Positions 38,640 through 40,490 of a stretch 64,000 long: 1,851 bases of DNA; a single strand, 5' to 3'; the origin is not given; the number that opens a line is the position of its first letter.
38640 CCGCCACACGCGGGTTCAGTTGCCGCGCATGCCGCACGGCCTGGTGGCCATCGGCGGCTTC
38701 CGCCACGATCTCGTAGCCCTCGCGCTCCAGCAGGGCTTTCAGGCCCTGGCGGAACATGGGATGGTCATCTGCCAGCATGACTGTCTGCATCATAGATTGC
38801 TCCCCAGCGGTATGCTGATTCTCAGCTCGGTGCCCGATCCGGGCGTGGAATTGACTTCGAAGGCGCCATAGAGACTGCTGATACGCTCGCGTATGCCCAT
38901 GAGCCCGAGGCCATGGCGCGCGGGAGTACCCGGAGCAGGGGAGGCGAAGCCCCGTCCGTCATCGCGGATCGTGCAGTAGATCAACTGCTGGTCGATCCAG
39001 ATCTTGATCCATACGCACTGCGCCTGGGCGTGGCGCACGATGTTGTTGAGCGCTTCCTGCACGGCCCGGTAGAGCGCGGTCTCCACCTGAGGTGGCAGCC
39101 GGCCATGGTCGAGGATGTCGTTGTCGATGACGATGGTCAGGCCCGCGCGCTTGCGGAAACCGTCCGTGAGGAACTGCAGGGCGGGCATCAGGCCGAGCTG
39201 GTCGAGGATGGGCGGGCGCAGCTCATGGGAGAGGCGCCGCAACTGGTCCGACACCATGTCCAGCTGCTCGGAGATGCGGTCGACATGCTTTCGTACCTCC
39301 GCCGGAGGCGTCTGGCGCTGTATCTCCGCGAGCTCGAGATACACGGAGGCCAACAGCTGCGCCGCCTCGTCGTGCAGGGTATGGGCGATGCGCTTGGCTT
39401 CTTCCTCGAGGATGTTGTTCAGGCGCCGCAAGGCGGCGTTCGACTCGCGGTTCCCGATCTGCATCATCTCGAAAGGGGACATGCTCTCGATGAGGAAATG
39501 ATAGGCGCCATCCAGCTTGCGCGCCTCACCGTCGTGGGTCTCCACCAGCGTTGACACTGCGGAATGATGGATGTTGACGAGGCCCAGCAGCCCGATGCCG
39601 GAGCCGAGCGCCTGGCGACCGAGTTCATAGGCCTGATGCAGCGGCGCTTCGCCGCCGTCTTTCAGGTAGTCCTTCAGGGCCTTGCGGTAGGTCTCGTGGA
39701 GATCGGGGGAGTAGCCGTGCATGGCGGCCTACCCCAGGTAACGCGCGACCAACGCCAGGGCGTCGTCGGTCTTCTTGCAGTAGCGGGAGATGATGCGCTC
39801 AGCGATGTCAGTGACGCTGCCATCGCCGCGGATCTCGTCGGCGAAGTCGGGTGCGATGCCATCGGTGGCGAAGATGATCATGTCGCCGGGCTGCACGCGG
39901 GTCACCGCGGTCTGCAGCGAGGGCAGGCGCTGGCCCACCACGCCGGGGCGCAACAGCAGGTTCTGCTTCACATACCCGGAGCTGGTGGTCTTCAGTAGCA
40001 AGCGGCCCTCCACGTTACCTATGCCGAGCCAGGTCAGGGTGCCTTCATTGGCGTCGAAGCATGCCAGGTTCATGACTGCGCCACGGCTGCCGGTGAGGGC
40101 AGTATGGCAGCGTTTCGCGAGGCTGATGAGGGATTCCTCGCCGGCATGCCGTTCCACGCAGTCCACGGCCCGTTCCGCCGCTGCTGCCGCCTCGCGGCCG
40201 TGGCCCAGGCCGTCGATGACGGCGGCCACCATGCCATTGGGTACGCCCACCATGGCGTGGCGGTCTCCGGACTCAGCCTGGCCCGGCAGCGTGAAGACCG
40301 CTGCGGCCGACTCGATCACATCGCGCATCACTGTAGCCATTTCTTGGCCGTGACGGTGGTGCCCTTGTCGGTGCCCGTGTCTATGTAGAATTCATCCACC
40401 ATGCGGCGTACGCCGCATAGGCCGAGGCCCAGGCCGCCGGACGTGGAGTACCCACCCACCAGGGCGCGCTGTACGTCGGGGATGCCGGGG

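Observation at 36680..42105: Stressosome (RsbR-S-T-X) wired to a histidine kinase with an RsbU_N-like domain and three LuxR-type response regulators instead of a sigma-factor cascade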

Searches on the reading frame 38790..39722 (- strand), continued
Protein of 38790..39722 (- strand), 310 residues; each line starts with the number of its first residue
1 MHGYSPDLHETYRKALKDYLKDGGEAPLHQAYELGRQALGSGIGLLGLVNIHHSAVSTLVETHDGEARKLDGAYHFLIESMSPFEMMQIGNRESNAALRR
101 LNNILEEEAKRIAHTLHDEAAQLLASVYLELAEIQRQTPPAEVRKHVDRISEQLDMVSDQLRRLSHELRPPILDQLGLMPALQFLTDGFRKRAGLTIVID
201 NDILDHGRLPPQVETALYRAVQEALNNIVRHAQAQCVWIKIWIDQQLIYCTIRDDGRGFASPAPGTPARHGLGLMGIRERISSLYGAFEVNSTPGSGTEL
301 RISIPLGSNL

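Call 58: predict_structure(alignment_id=A1)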
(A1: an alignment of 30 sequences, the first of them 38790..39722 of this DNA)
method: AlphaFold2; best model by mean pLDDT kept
length: 310 residues; sequences in the alignment: 30
mean_pLDDT: 83.3   pTM: 0.48
mean pLDDT of the five models: 83.3, 81.9, 79.6, 79.1, 75.8
residues with pLDDT >= 90: 97; 70-90: 174; 50-70: 31; < 50: 8
segments of 3 or more residues with pLDDT < 50: 1-3
pLDDT, mean of each block of 10 residues (from residue 1): 69 93 88 92 90 87 72 91 90 83 77 75 83 89 90 81 62 81 89 91 82 90 89 90 93 85 53 76 88 86 76
secondary structure, 60 per line:
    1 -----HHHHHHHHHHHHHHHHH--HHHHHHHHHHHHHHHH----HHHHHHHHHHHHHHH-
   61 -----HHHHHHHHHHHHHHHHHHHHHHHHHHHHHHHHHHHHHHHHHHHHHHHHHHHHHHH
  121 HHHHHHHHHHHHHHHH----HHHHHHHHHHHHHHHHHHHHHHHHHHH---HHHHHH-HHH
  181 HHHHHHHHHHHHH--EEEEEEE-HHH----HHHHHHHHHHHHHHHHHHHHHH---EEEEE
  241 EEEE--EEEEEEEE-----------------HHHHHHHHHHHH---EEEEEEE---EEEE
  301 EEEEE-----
elements in order: H6-22 H25-40 H45-59 H66-136 H141-167 H171-176 H178-193 E196-202 H211-232 E236-244 E247-254 H272-283 E287-293 E297-305
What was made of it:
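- On RsbU_N domain (PF08673), the RsbT docking module: The model has four helices, 6-22, 25-40, 45-59 and 66 onward (call 58).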

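Call 60: fold_search(model_id=the predicted structure, library=pdb)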
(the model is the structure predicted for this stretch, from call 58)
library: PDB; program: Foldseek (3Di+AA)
matches with E <= 10: 822; with E <= 0.001: 340
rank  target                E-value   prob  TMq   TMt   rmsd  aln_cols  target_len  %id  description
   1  4gt8                  9.3e-11  1.00  0.39  0.86   2.5       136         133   25  Crystal Structure of the Catalytic and ATP-binding Domain from VraS in Complex with ADP (released 2013-08-28)
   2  5iuk_D                2.0e-10  1.00  0.39  0.54  10.9       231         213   20  Crystal structure of the DesK-DesR complex in the phosphotransfer state with high Mg2+ (150 mM) (released 2016-12-21)
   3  5iuj_A                2.4e-10  1.00  0.38  0.54  10.8       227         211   20  Crystal structure of the DesK-DesR complex in the phosphotransfer state with low Mg2+ (20 mM) (released 2016-12-21)
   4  3ehj_B                2.5e-10  1.00  0.33  0.48  16.9       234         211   18  Crystal structure of DesKC-H188V in complex with AMP-PCP (released 2009-09-15)
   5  5iuj_B                2.7e-10  1.00  0.35  0.49  13.7       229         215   20  Crystal structure of the DesK-DesR complex in the phosphotransfer state with low Mg2+ (20 mM) (released 2016-12-21)
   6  3ehj_A                3.2e-10  1.00  0.33  0.49  17.3       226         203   17  Crystal structure of DesKC-H188V in complex with AMP-PCP (released 2009-09-15)
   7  3gif_A                6.6e-10  1.00  0.38  0.54  11.3       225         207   20  Crystal structure of DesKC_H188E in complex with ADP (released 2009-09-15)
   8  5iuk_A                6.6e-10  1.00  0.39  0.54  11.4       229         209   20  Crystal structure of the DesK-DesR complex in the phosphotransfer state with high Mg2+ (150 mM) (released 2016-12-21)
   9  7ssj_D                8.8e-10  1.00  0.34  0.47  17.1       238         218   20  Crystal structure of the DesK-DesR complex in the phosphatase state (released 2022-11-16)
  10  9a5d_A                8.8e-10  1.00  0.32  0.18  12.3       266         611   13  Integrative model of WALK-YYCH by crosslinking MS and deep learning (released 2024-09-18)
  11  5iuj_E                9.3e-10  1.00  0.34  0.48  13.8       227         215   20  Crystal structure of the DesK-DesR complex in the phosphotransfer state with low Mg2+ (20 mM) (released 2016-12-21)
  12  7ssi_E                9.8e-10  1.00  0.34  0.49  13.7       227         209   20  CRYSTAL STRUCTURE OF THE DESK:DESR-Q10A COMPLEX IN THE PHOSPHOTRANSFER STATE (released 2022-11-16)
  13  5iuj_D                1.0e-09  1.00  0.39  0.54  10.8       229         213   20  Crystal structure of the DesK-DesR complex in the phosphotransfer state with low Mg2+ (20 mM) (released 2016-12-21)
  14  5iul_E                1.1e-09  1.00  0.33  0.49  13.6       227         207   20  Crystal structure of the DesK-DesR complex in the phosphotransfer state with high Mg2+ (150 mM) and BeF3 (released 2016-12-21)
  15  5iul_A                1.2e-09  1.00  0.39  0.53  11.2       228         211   21  Crystal structure of the DesK-DesR complex in the phosphotransfer state with high Mg2+ (150 mM) and BeF3 (released 2016-12-21)
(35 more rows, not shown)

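Call 82: search_protein_families(library=pfam, proteins=[L009:9724-10146:+, L010:9764-10171:+], max_evalue=0.01)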
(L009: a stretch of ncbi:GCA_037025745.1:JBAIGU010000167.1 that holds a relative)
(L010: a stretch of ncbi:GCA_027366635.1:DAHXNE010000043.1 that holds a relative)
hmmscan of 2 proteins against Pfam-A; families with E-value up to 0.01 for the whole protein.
L009:9724-10146:+ (140 aa): 1 family
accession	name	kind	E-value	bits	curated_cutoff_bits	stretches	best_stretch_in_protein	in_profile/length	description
PF01740.26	STAS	-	6e-11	42.5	22.6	1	17-105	6-94/106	STAS domain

L010:9764-10171:+ (135 aa): 1 family
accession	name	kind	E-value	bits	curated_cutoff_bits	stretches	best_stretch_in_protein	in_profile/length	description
PF01740.26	STAS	-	0.00039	20.6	22.6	1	17-90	9-84/106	STAS domain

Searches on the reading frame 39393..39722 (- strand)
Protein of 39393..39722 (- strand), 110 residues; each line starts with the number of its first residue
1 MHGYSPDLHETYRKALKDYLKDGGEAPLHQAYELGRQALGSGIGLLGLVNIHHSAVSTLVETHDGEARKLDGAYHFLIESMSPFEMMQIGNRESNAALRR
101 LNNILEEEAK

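Call 28: search_solved_structures(query=A2, max_evalue=10, show_alignments=3)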
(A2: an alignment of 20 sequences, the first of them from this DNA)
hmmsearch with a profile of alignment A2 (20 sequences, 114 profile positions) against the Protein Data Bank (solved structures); distinct sequences matched with E-value up to 10: 5.
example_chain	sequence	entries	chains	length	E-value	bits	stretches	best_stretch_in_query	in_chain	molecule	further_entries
2j70_A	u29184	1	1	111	5.9e-07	32.8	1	8-96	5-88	PHOSPHOSERINE PHOSPHATASE RSBU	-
2j6z_A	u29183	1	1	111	1.3e-06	31.8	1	8-96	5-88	PHOSPHOSERINE PHOSPHATASE RSBU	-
1w53_A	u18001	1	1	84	1.6e-06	31.5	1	8-90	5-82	PHOSPHOSERINE PHOSPHATASE RSBU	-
2j6y_A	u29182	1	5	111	9.5e-06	29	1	8-96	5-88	PHOSPHOSERINE PHOSPHATASE RSBU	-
9s7t_B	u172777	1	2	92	0.28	14.5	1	6-85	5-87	DBS5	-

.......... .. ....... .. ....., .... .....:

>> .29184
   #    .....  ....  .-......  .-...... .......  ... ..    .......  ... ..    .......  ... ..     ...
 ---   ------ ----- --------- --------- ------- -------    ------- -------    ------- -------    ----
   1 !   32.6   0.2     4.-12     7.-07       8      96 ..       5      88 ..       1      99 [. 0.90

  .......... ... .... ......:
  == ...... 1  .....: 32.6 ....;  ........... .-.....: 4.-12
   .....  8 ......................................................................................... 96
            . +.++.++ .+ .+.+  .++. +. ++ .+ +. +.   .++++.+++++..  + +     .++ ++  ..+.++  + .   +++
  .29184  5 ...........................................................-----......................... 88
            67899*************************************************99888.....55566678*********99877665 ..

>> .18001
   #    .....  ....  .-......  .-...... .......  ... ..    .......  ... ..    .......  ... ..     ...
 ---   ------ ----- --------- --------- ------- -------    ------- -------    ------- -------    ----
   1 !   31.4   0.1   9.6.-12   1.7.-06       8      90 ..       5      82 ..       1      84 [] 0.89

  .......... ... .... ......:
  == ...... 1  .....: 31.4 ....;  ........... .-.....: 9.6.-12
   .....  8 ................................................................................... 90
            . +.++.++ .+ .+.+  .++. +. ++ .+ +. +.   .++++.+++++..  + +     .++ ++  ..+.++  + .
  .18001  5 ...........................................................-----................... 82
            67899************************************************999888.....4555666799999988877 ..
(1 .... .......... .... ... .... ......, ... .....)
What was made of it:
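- On RsbU_N domain (PF08673), the RsbT docking module: The PDB profile search returns only 2J70, 2J6Z, 1W53 and 2J6Y at E between 6e-7 and 1e-5 (call 28).
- Tried and rejected: A profile of the N-terminus was needed (call 28).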

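Call 83: search_protein_representatives(alignment_id=A2)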
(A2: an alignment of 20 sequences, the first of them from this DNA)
Query: 20 sequences, 114 profile positions. Proteins with E-value up to 0.001 (for the whole library): 2425; up to 1e-10: 1352; up to 1e-30: 5. The best 150 are listed.
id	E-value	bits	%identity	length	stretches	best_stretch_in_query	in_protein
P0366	2.8e-42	159.6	-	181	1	3-111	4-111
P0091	1.0e-39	151.4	-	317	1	3-114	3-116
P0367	2.7e-36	140.3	-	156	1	8-114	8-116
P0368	3.5e-36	140.0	-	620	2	5-111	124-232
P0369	8.4e-31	122.6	-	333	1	3-114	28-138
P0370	2.3e-30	121.2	-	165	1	7-114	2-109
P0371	1.7e-29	118.4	-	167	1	4-114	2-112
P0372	5.7e-29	116.7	-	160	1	9-114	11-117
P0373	7.7e-29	116.3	-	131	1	7-114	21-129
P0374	1.5e-28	115.4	-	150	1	3-114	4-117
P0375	5.8e-28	113.5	-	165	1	4-113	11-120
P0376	6.7e-28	113.3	-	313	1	9-113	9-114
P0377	8.8e-28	112.9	-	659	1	8-113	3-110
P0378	1.6e-27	112.0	-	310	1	8-114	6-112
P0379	2.8e-27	111.3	-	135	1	7-114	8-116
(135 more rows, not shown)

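Call 85: search_protein_families(library=pfam, alignment_id=A8, max_evalue=0.001)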
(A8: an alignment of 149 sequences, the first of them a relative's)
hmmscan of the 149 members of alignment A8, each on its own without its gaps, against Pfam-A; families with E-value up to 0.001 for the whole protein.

A. member 1, P0366 (181 aa): 1 family
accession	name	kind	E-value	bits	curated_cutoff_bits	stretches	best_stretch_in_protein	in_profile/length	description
PF08673.15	RsbU_N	-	1.8e-11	44.5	25.5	1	14-90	2-74/75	Phosphoserine phosphatase RsbU, N-terminal domain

B. families by the number of members that match (of 149 scanned): 38 families (the first 25 are shown)
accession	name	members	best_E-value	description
PF08673.15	RsbU_N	149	7.6e-16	Phosphoserine phosphatase RsbU, N-terminal domain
PF02518.31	HATPase_c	67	1.8e-33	Histidine kinase-, DNA gyrase B-, and HSP90-like ATPase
PF07730.19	HisKA_3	57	1e-17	Histidine kinase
PF13581.12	HATPase_c_2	40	2.2e-12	Histidine kinase-like ATPase domain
PF00512.31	HisKA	25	9.6e-25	His Kinase A (phospho-acceptor) domain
PF08448.16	PAS_4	20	5.1e-34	PAS fold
PF13426.13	PAS_9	18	1.8e-34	PAS domain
PF00989.32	PAS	17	2.7e-35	PAS fold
PF13188.13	PAS_8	17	6.4e-18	PAS domain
PF01590.32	GAF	11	2.9e-21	GAF domain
PF08447.18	PAS_3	10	5.2e-36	PAS fold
PF13185.12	GAF_2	10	2.6e-21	GAF domain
PF13492.12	GAF_3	8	2.3e-12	GAF domain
PF00072.30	Response_reg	6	4.7e-32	Response regulator receiver domain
PF07228.17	SpoIIE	4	3.2e-50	Stage II sporulation protein E (SpoIIE)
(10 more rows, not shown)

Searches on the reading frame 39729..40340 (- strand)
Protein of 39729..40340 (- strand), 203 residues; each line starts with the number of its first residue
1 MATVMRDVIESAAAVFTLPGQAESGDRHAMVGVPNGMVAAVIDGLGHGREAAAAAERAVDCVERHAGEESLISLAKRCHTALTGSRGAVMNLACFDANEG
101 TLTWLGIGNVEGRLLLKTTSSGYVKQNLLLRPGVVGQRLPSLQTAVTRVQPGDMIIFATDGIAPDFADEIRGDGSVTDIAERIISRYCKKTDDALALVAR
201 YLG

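Call 3: search_protein_families(library=pfam, proteins=[window:39729-40340:-], max_evalue=0.1)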
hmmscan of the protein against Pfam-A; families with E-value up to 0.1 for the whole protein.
window:39729-40340:- (203 aa): 2 families
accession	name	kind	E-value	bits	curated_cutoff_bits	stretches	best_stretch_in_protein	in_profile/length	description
PF07228.17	SpoIIE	-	1.7e-10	41.6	25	1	36-163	4-134/192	Stage II sporulation protein E (SpoIIE)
PF13672.11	PP2C_2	-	2e-05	24.7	24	1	24-67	12-55/209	Protein phosphatase 2C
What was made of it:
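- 39729..40340 (-): rsbX: PP2C feedback phosphatase (alternative start at 40328). Pfam SpoIIE/PP2C_2 (call 3).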

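Call 4: search_protein_families(library=ncbifam, proteins=[window:39729-40340:-], max_evalue=0.1)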
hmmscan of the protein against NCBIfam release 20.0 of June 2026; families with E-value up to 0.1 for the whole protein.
window:39729-40340:- (203 aa): 1 family
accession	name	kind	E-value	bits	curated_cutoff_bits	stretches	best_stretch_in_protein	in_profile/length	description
TIGR02865.1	spore_II_E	equivalog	0.00018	19.7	490.8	1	13-65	556-609/764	stage II sporulation protein E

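Call 32: search_solved_structures(query=window:39729-40340:-, max_evalue=0.01, show_alignments=2)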
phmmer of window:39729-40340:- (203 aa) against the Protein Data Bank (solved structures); distinct sequences matched with E-value up to 0.01: 3.
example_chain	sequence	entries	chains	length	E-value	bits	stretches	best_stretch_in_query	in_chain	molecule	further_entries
3zt9_A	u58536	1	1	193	2.6e-15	59.8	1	19-200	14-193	Stage II sporulation protein E (SpoIIE)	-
3w40_A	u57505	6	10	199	7.2e-12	48.6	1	18-194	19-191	Phosphoserine phosphatase RsbX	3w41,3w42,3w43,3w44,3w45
3ke6_A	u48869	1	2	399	0.00025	24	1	20-164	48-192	Protein Rv1364c/MT1410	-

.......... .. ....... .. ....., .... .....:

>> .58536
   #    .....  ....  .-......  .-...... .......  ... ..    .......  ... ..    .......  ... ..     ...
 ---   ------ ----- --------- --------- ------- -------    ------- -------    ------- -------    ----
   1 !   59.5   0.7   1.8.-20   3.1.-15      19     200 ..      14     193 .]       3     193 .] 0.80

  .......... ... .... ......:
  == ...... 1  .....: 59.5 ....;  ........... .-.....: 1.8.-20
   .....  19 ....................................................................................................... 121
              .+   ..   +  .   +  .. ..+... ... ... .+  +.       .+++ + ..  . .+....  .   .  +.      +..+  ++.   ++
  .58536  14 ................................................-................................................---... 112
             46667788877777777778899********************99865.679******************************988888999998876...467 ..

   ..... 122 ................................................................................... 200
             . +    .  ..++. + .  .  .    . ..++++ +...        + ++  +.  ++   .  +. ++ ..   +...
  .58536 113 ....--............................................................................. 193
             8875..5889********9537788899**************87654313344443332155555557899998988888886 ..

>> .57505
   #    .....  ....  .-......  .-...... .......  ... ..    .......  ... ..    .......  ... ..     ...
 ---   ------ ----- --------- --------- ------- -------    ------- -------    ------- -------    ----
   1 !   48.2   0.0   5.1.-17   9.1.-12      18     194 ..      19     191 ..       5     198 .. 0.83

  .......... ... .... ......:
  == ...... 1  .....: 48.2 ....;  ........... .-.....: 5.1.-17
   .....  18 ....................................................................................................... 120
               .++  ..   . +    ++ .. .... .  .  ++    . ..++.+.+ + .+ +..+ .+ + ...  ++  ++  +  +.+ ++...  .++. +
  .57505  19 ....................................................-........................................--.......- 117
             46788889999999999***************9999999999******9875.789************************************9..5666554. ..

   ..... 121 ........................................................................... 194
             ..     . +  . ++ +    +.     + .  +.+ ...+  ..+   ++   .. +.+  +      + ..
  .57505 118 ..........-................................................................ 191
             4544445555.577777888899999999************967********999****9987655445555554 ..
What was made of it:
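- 39729..40340 (-): Best PDB hits are Moorella MtX 3ZT9 (E=2.6e-15) and B. subtilis RsbX 3W40 (E=7e-12) (call 32).
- On Stressosome module RsbR-RsbS-RsbT(-RsbX): Best PDB hits are MtX 3ZT9 and RsbX 3W40 (call 32).
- Closest known: Moorella thermoacetica stressosome. Same: MtX is the best PDB hit of this RsbX (call 32).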
